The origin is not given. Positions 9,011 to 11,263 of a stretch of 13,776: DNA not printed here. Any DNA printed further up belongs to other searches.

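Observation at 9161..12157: SPFH/band-7 protein gene abutting lonB with a 2-nt gap (TGA..ATG), with its own TATA box and SD: an archaeal analogue of prohibitin/HflKC-AAA-protease pairs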

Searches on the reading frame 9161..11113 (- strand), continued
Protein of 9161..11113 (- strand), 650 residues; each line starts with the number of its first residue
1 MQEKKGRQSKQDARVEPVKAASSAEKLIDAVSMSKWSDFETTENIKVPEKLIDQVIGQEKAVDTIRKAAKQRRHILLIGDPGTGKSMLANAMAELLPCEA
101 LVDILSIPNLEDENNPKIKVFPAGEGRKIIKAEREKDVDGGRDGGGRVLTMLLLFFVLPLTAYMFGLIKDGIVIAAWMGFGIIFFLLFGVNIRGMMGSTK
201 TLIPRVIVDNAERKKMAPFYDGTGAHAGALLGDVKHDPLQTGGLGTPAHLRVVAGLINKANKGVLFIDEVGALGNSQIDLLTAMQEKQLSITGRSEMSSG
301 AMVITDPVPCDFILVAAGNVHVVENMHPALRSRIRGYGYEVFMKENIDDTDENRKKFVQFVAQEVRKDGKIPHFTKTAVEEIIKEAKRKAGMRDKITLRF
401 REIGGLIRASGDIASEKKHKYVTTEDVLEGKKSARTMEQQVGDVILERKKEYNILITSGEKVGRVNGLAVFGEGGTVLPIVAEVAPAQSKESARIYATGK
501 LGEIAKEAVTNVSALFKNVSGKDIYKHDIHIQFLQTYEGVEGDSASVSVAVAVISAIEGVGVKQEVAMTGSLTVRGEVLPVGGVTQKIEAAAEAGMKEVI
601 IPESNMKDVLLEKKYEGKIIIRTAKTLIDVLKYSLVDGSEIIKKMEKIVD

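Call 67: search_protein_representatives(protein=window:9161-11113:-)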
Query: 650 residues. Proteins with E-value up to 0.001 (for the whole library): 10930; up to 1e-10: 3734; up to 1e-30: 283. The best 150 are listed.
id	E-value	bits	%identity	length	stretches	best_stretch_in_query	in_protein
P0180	2.1e-207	707.1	60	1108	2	240-639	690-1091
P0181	2.5e-201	687.0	56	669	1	37-645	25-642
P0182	1.7e-197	674.3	55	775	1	11-636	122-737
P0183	7.7e-186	635.8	51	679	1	38-648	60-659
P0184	6.1e-182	623.0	55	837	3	240-647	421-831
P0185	3.2e-181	620.6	55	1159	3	240-647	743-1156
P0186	5.4e-181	619.8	55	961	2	240-635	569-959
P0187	8.3e-181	619.2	56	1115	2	240-648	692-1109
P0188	3.0e-176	604.2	54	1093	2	240-639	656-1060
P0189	3.0e-172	590.9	53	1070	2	240-636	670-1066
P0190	4.6e-169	580.4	51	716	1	34-636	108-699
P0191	1.2e-161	555.9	55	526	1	38-538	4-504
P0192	8.4e-161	553.1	53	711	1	31-549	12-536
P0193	3.4e-153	528.0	63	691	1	240-640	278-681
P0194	6.4e-150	517.2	45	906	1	32-637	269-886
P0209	6.4e-113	395.0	51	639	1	37-440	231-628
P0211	9.6e-110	384.5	42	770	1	37-610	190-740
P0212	1.2e-109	384.2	48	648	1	36-446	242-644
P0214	4.4e-109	382.3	47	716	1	35-441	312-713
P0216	7.8e-109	381.5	40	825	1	39-610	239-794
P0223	6.4e-104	365.3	41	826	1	38-604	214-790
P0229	8.9e-100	351.6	46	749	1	40-441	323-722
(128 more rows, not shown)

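Call 68: search_protein_families(library=pfam, proteins=[P0182, P0194, P0209, P0211, P0212, P0214, P0216, P0223, P0229, P0190], max_evalue=0.00001)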
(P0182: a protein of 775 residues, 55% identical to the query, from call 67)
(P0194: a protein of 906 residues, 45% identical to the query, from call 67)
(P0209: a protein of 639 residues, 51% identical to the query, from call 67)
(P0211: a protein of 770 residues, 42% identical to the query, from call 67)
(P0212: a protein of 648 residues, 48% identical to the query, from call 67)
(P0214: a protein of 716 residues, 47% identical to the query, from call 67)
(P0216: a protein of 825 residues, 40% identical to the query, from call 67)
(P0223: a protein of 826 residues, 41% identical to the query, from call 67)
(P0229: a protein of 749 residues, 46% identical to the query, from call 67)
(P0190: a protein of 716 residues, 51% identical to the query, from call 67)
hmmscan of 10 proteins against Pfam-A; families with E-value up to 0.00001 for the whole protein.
P0182 (775 aa): 8 families
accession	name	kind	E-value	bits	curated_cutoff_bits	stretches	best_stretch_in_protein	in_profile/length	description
PF05362.19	Lon_C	-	7e-31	107.8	21.1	1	557-736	21-203/205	Lon protease (S16) C-terminal proteolytic domain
PF01078.27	Mg_chelatase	-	1.6e-14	54.3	20.3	1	162-219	3-60/207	Magnesium chelatase, subunit ChlI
PF00158.32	Sigma54_activat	-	5.2e-14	52.7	20.2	1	353-397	85-129/168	Sigma-54 interaction domain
PF07728.20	AAA_5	-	3.6e-11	43.7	22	0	363-434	68-138/139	AAA domain (dynein-related subfamily)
PF13541.12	ChlI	-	4.9e-08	33.4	27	1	600-706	15-121/121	Subunit ChlI of Mg-chelatase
PF00004.35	AAA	-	8.2e-08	33.2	21.2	0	184-267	1-63/131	ATPase family associated with various cellular activities (AAA)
PF20436.4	LonB_AAA-LID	-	8.5e-08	32.6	22.4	1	474-531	1-58/65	Archaeal LonB, AAA+ ATPase LID domain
PF13401.12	AAA_22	-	4.2e-06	27.5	27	0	180-227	4-49/130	AAA domain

P0194 (906 aa): 8 families
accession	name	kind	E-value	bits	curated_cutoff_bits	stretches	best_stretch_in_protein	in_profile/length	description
PF01078.27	Mg_chelatase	-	9.8e-16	58.2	20.3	1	290-347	3-60/207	Magnesium chelatase, subunit ChlI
PF00158.32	Sigma54_activat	-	3.9e-13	49.9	20.2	1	489-534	85-130/168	Sigma-54 interaction domain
PF00493.29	MCM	-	1e-08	35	23.3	0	455-528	86-152/224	MCM P-loop domain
PF07728.20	AAA_5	-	1.6e-08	35.1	22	0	311-334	1-24/139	AAA domain (dynein-related subfamily)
PF20436.4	LonB_AAA-LID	-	3.9e-08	33.7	22.4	1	617-674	1-58/65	Archaeal LonB, AAA+ ATPase LID domain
PF05362.19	Lon_C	-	6.2e-08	32.9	21.1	1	725-884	40-203/205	Lon protease (S16) C-terminal proteolytic domain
PF00004.35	AAA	-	2.1e-06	28.6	21.2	0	312-381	1-61/131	ATPase family associated with various cellular activities (AAA)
PF13654.12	AAA_32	-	2.1e-06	28.2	21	1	453-556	3-108/133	LonB-like, AAA domain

P0209 (639 aa): 7 families
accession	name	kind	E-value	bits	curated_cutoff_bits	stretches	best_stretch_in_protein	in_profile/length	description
PF00158.32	Sigma54_activat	-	6.3e-13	49.2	20.2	1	441-483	86-128/168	Sigma-54 interaction domain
PF01078.27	Mg_chelatase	-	1.7e-10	41.1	20.3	0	247-291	3-47/207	Magnesium chelatase, subunit ChlI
PF07728.20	AAA_5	-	4.3e-10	40.2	22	0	443-521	65-138/139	AAA domain (dynein-related subfamily)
PF20436.4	LonB_AAA-LID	-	1e-09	38.7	22.4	1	561-620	1-60/65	Archaeal LonB, AAA+ ATPase LID domain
PF00493.29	MCM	-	4e-07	29.8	23.3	0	399-479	79-152/224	MCM P-loop domain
PF13654.12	AAA_32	-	1.4e-06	28.8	21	1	403-514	2-115/133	LonB-like, AAA domain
PF00004.35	AAA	-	5.2e-06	27.4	21.2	0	269-292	1-24/131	ATPase family associated with various cellular activities (AAA)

P0211 (770 aa): 5 families
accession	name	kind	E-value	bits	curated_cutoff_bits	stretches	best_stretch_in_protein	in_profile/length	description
PF01078.27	Mg_chelatase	-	3.1e-17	63.1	20.3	1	206-266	3-62/207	Magnesium chelatase, subunit ChlI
PF00158.32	Sigma54_activat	-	1.8e-12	47.7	20.2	1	399-441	85-127/168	Sigma-54 interaction domain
PF07728.20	AAA_5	-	2.2e-08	34.7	22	0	228-253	2-28/139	AAA domain (dynein-related subfamily)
PF00004.35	AAA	-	6.5e-08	33.5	21.2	0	408-481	58-123/131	ATPase family associated with various cellular activities (AAA)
PF00493.29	MCM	-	3.7e-07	29.9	23.3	0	394-438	108-152/224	MCM P-loop domain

P0212 (648 aa): 9 families
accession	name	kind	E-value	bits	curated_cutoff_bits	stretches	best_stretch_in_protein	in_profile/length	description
PF00158.32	Sigma54_activat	-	1.4e-12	48.1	20.2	1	445-491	81-126/168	Sigma-54 interaction domain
PF01078.27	Mg_chelatase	-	1.4e-12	47.9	20.3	1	257-309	3-55/207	Magnesium chelatase, subunit ChlI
PF07728.20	AAA_5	-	4.3e-12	46.7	22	0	441-531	53-138/139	AAA domain (dynein-related subfamily)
PF20436.4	LonB_AAA-LID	-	3.3e-09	37.1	22.4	1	571-630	1-60/65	Archaeal LonB, AAA+ ATPase LID domain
PF00004.35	AAA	-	5.3e-07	30.6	21.2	0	279-337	1-49/131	ATPase family associated with various cellular activities (AAA)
PF13401.12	AAA_22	-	4.4e-06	27.5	27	0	274-331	2-60/130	AAA domain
PF13654.12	AAA_32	-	6.6e-06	26.6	21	0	413-520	2-111/133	LonB-like, AAA domain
PF20030.5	bpMoxR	-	6.7e-06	25.7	27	0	254-306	9-61/205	MoxR domain in the MoxR-vWA-beta-propeller ternary systems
PF13604.12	AAA_30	-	6.8e-06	26.4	27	0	260-314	2-55/191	AAA domain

P0214 (716 aa): 4 families
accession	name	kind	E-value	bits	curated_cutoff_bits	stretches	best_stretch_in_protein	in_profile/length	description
PF01078.27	Mg_chelatase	-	7.1e-12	45.6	20.3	1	331-377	3-49/207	Magnesium chelatase, subunit ChlI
PF07728.20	AAA_5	-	3.1e-11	43.9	22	1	512-605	50-138/139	AAA domain (dynein-related subfamily)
PF00158.32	Sigma54_activat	-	3.8e-11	43.4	20.2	1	524-566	85-127/168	Sigma-54 interaction domain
PF20436.4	LonB_AAA-LID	-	1.1e-08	35.4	22.4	1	645-703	1-59/65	Archaeal LonB, AAA+ ATPase LID domain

P0216 (825 aa): 6 families
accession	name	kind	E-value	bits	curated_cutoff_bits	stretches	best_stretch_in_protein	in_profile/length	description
PF01078.27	Mg_chelatase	-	2.3e-13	50.5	20.3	1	253-306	3-56/207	Magnesium chelatase, subunit ChlI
PF00158.32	Sigma54_activat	-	4.5e-13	49.7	20.2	1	445-489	85-129/168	Sigma-54 interaction domain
PF07728.20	AAA_5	-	2.6e-10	40.9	22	0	433-526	50-138/139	AAA domain (dynein-related subfamily)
PF00004.35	AAA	-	2.2e-07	31.8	21.2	0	275-299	1-25/131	ATPase family associated with various cellular activities (AAA)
PF00493.29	MCM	-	6.4e-07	29.1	23.3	0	442-484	110-152/224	MCM P-loop domain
PF13654.12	AAA_32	-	2.2e-06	28.2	21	1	409-515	3-111/133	LonB-like, AAA domain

P0223 (826 aa): 6 families
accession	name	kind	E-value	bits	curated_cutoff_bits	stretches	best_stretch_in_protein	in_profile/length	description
PF01078.27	Mg_chelatase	-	1.7e-12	47.6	20.3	1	228-280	2-54/207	Magnesium chelatase, subunit ChlI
PF00158.32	Sigma54_activat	-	1.3e-10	41.6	20.2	0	423-465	86-128/168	Sigma-54 interaction domain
PF07728.20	AAA_5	-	1.8e-09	38.2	22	0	425-503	65-138/139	AAA domain (dynein-related subfamily)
PF20436.4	LonB_AAA-LID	-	2.9e-08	34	22.4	1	543-600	1-58/65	Archaeal LonB, AAA+ ATPase LID domain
PF13401.12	AAA_22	-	4.4e-06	27.5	27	0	247-291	4-48/130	AAA domain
PF00493.29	MCM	-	9.7e-06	25.3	23.3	0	388-461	86-152/224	MCM P-loop domain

P0229 (749 aa): 6 families
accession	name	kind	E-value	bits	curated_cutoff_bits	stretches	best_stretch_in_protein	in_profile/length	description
PF01078.27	Mg_chelatase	-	7.1e-15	55.4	20.3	1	336-382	3-49/207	Magnesium chelatase, subunit ChlI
PF00158.32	Sigma54_activat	-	7.6e-12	45.7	20.2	1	534-572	86-124/168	Sigma-54 interaction domain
PF07728.20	AAA_5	-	4.2e-11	43.5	22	0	536-614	65-138/139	AAA domain (dynein-related subfamily)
PF20436.4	LonB_AAA-LID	-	3.2e-07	30.7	22.4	1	654-714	1-61/65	Archaeal LonB, AAA+ ATPase LID domain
PF00004.35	AAA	-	9.4e-07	29.8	21.2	0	358-382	1-25/131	ATPase family associated with various cellular activities (AAA)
PF06068.19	TIP49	-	9.4e-06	25.5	23.8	0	345-382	37-77/347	TIP49 P-loop domain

P0190 (716 aa): 9 families
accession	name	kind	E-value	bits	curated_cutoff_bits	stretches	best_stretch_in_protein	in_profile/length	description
PF05362.19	Lon_C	-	3.5e-28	99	21.1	1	518-698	24-203/205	Lon protease (S16) C-terminal proteolytic domain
PF01078.27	Mg_chelatase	-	1.6e-14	54.2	20.3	1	126-174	2-50/207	Magnesium chelatase, subunit ChlI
PF00158.32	Sigma54_activat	-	3.9e-12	46.6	20.2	1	305-354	80-128/168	Sigma-54 interaction domain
PF07728.20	AAA_5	-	1.4e-10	41.8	22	0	319-392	66-138/139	AAA domain (dynein-related subfamily)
PF13541.12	ChlI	-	1.2e-07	32.1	27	1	553-668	7-121/121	Subunit ChlI of Mg-chelatase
PF00004.35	AAA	-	3e-07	31.4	21.2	0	149-170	1-22/131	ATPase family associated with various cellular activities (AAA)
PF00493.29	MCM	-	1.6e-06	27.8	23.3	0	310-351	112-153/224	MCM P-loop domain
PF05496.18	RuvB_N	-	3.9e-06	27.1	27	0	124-168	4-55/159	Holliday junction DNA helicase RuvB P-loop domain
PF20436.4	LonB_AAA-LID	-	5.7e-06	26.7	22.4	0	432-491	1-60/65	Archaeal LonB, AAA+ ATPase LID domain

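Call 71: find_homologous_proteins(query=A4, max_evalue=1e-50)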
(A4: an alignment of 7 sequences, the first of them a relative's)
Query A4 (7 sequences) (682 aa, profile of the alignment): 8000 proteins with E <= 1e-50 among 8000 candidates; the best 120 are listed.
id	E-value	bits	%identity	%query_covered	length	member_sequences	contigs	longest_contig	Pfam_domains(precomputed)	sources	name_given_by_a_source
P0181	0.0e+0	1037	47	92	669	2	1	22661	PF20030.6,PF13654.13,PF20436.5,PF13245.13,PF00493.30,PF00004.36,PF13401.13,PF05496.19,PF14532.13,PF07728.21,PF13191.13,PF13541.13,PF00158.33,PF05362.20,PF01078.28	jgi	jgi:Lon-like ATP-dependent protease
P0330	0.0e+0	1021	47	92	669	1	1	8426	PF20030.6,PF13654.13,PF20436.5,PF13245.13,PF00493.30,PF00004.36,PF13401.13,PF05496.19,PF07728.21,PF13191.13,PF13541.13,PF00158.33,PF05362.20,PF01078.28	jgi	jgi:Lon-like ATP-dependent protease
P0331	0.0e+0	1020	47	93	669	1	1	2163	PF20030.6,PF13654.13,PF20436.5,PF13245.13,PF00493.30,PF00004.36,PF13401.13,PF05496.19,PF14532.13,PF07728.21,PF13541.13,PF00158.33,PF05362.20,PF01078.28,PF20720.4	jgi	jgi:Lon-like ATP-dependent protease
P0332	0.0e+0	1017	47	93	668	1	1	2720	PF20030.6,PF13654.13,PF20436.5,PF13245.13,PF00493.30,PF00004.36,PF13401.13,PF05496.19,PF07728.21,PF13541.13,PF00158.33,PF05362.20,PF01078.28,PF20720.4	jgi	jgi:Lon-like ATP-dependent protease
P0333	0.0e+0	1017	47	93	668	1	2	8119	PF20030.6,PF13654.13,PF20436.5,PF13245.13,PF00493.30,PF00004.36,PF13401.13,PF05496.19,PF07728.21,PF13541.13,PF00158.33,PF05362.20,PF01078.28,PF20720.4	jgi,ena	-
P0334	0.0e+0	1016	47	94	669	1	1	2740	PF20030.6,PF13654.13,PF20436.5,PF13245.13,PF00493.30,PF00004.36,PF13401.13,PF05496.19,PF14532.13,PF07728.21,PF13541.13,PF00158.33,PF05362.20,PF01078.28,PF20720.4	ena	-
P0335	0.0e+0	1013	48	92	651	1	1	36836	PF20030.6,PF13654.13,PF20436.5,PF13245.13,PF00493.30,PF00004.36,PF13401.13,PF05496.19,PF07728.21,PF13191.13,PF13541.13,PF00158.33,PF05362.20,PF01078.28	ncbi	ncbi:MAG: ATP-dependent protease LonB [Thermoplasmatota archaeon]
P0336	0.0e+0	1012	49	92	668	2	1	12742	PF13654.13,PF20436.5,PF06068.20,PF13245.13,PF00493.30,PF00004.36,PF13401.13,PF05496.19,PF07728.21,PF13191.13,PF13541.13,PF00158.33,PF12775.14,PF05362.20,PF01078.28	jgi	jgi:Lon-like ATP-dependent protease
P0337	0.0e+0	1012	48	92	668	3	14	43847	PF13654.13,PF20436.5,PF13245.13,PF00493.30,PF00004.36,PF13401.13,PF05496.19,PF07728.21,PF13541.13,PF00158.33,PF05362.20,PF01078.28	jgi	jgi:Lon-like ATP-dependent protease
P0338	1.7e-298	1010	48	94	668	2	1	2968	PF13654.13,PF20436.5,PF13245.13,PF00493.30,PF00004.36,PF13401.13,PF05496.19,PF07728.21,PF13541.13,PF00158.33,PF05362.20,PF01078.28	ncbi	-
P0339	2.7e-298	1009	48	92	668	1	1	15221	PF13654.13,PF20436.5,PF13245.13,PF00493.30,PF00004.36,PF13401.13,PF05496.19,PF07728.21,PF13541.13,PF00158.33,PF05362.20,PF01078.28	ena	-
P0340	4.4e-298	1009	48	94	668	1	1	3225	PF13654.13,PF20436.5,PF13245.13,PF00493.30,PF00004.36,PF13401.13,PF05496.19,PF07728.21,PF13541.13,PF00158.33,PF05362.20,PF01078.28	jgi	-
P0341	6.4e-298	1008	47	94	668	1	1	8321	PF13654.13,PF20436.5,PF13245.13,PF00493.30,PF00004.36,PF13401.13,PF05496.19,PF07728.21,PF13541.13,PF00158.33,PF05362.20,PF01078.28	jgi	-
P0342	1.1e-297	1007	47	94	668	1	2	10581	PF13654.13,PF20436.5,PF06068.20,PF13245.13,PF00493.30,PF00004.36,PF13401.13,PF05496.19,PF07728.21,PF13191.13,PF13541.13,PF00158.33,PF12775.14,PF05362.20,PF01078.28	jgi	jgi:Lon-like ATP-dependent protease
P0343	2.7e-296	1003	47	92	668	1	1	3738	PF20030.6,PF13654.13,PF20436.5,PF13245.13,PF00493.30,PF00004.36,PF13401.13,PF05496.19,PF07728.21,PF13541.13,PF00158.33,PF05362.20,PF01078.28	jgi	jgi:Lon-like ATP-dependent protease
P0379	2.8e-291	986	50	91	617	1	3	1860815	PF20030.6,PF13654.13,PF20436.5,PF13245.13,PF00493.30,PF00004.36,PF13401.13,PF07728.21,PF13541.13,PF00158.33,PF05362.20,PF01078.28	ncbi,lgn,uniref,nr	ncbi:ATP-dependent protease LonB [Geoglobus acetivorans]|uniref:Archaeal Lon protease n=1 Tax=Geoglo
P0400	1.9e-290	983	48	90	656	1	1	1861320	PF20030.6,PF13654.13,PF20436.5,PF00493.30,PF00004.36,PF13401.13,PF05496.19,PF07728.21,PF13541.13,PF00158.33,PF05362.20,PF01078.28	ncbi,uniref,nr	ncbi:ATP-dependent protease Lon [Pyrococcus sp. NA2]|uniref:ATP-dependent protease LonB n=1 Tax=Pyro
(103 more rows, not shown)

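Call 72: find_encoding_contigs(protein=P0400, flank=4000, max_places=1)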
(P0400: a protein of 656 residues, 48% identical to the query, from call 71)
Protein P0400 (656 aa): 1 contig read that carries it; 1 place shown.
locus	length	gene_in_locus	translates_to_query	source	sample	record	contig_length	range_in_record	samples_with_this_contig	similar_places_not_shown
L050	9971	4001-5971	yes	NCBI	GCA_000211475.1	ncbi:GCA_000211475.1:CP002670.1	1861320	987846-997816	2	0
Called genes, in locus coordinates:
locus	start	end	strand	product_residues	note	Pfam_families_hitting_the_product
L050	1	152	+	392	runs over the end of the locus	PF06819:Arc_PepC, PF06847:Arc_PepC_II (weak)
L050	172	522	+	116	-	PF04266:ASCH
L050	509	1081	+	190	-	PF04266:ASCH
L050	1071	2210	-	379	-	PF05626:DUF790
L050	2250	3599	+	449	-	PF18458:XPB_DRD, PF04851:ResIII, PF00270:DEAD, PF00271:Helicase_C, PF16203:ERCC3_RAD25_C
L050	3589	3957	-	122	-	PF26422:Halo_JAB_MPN (faint), PF14464:Prok-JAB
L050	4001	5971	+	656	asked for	PF00493:MCM (faint), PF01078:Mg_chelatase, PF00158:Sigma54_activat, PF13654:AAA_32 (weak), PF01078:Mg_chelatase (weak), PF20436:LonB_AAA-LID, PF05362:Lon_C, PF13541:ChlI, +5 more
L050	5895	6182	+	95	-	-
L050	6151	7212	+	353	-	PF13506:Glyco_transf_21, PF13641:Glyco_tranf_2_3, PF00535:Glycos_transf_2, PF10111:Glyco_tranf_2_2, PF13632:Glyco_trans_2_3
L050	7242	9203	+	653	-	PF02730:AFOR_N, PF01314:AFOR_C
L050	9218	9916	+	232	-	PF00702:Hydrolase, PF13419:HAD_2, PF13242:Hydrolase_like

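Call 73: find_encoding_contigs(protein=P0379, flank=4000, max_places=1)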
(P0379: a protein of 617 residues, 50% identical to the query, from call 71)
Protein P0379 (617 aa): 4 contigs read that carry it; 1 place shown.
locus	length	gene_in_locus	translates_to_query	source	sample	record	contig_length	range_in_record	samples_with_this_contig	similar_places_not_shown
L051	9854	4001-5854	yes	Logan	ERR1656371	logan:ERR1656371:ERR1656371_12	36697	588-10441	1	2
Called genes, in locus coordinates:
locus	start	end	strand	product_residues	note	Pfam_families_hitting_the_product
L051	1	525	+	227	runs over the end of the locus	PF12840:HTH_20 (weak), PF13412:HTH_24, PF01022:HTH_5 (weak), PF08279:HTH_11 (weak), PF01022:HTH_5, PF12840:HTH_20, PF13412:HTH_24, PF25212:HVO_A0114, +8 more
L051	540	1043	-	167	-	-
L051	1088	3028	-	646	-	PF09826:Beta_propel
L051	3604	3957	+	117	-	PF01966:HD (faint)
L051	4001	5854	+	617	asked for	PF00493:MCM (faint), PF20030:bpMoxR (weak), PF01078:Mg_chelatase, PF13245:AAA_19 (weak), PF00158:Sigma54_activat, PF20436:LonB_AAA-LID, PF05362:Lon_C, PF13541:ChlI, +4 more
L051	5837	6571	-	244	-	PF12146:Hydrolase_4, PF00561:Abhydrolase_1, PF12697:Abhydrolase_6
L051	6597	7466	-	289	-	PF02593:DUF166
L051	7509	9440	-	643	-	PF05833:NFACT_N, PF05670:NFACT-R_1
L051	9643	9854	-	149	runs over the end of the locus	PF03684:UPF0179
